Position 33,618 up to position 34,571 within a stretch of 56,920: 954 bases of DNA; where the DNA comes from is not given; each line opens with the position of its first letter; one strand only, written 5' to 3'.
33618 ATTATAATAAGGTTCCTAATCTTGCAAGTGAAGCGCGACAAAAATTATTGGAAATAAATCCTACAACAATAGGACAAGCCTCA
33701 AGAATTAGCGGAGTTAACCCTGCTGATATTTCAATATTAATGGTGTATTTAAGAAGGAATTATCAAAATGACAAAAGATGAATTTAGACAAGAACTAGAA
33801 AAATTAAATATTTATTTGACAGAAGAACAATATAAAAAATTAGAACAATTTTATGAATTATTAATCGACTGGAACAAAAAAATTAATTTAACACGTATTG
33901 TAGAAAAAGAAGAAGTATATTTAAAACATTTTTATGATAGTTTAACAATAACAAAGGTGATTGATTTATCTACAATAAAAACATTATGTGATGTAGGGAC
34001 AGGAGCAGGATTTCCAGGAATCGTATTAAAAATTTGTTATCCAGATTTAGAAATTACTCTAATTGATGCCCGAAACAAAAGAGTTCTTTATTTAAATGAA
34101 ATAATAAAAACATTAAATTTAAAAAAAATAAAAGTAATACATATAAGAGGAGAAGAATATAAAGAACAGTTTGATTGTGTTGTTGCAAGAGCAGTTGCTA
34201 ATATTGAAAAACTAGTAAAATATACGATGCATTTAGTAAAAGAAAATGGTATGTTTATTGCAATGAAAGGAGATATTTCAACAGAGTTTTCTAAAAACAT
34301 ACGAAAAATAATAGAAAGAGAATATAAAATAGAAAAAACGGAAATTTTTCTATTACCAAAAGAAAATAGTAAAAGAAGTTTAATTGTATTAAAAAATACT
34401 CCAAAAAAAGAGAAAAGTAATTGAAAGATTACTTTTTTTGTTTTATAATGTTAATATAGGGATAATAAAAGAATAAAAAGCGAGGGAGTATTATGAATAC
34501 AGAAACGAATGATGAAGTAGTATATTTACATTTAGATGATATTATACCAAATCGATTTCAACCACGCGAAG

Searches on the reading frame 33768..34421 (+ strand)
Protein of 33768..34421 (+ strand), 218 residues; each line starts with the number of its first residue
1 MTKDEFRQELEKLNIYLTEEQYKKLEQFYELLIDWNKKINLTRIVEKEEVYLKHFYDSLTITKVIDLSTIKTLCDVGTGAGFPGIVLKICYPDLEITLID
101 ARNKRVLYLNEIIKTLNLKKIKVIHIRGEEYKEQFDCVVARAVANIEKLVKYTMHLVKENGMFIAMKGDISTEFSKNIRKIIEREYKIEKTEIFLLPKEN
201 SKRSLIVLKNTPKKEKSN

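Call 5: search_protein_families(library=pfam, proteins=[window:33768-34421:+], max_evalue=0.01)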
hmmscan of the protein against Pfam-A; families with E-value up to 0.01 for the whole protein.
window:33768-34421:+ (218 aa): 6 families
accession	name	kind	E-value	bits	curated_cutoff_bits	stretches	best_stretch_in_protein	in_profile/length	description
PF02527.21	GidB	-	1.3e-51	175.1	27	1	21-176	1-157/184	rRNA small subunit methyltransferase G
PF13847.12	Methyltransf_31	-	3e-06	27.4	27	1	71-180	5-124/145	Methyltransferase domain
PF05175.20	MTS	-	5.8e-05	23.2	23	1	65-139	27-103/170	Methyltransferase small domain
PF06325.19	PrmA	-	0.00046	20.2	22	1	71-191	163-282/296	Ribosomal protein L11 methyltransferase (PrmA)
PF08242.18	Methyltransf_12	-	0.003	18.7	30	1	75-163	2-98/98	Methyltransferase domain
PF13649.12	Methyltransf_25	-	0.0039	18.3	27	1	74-161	2-97/97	Methyltransferase domain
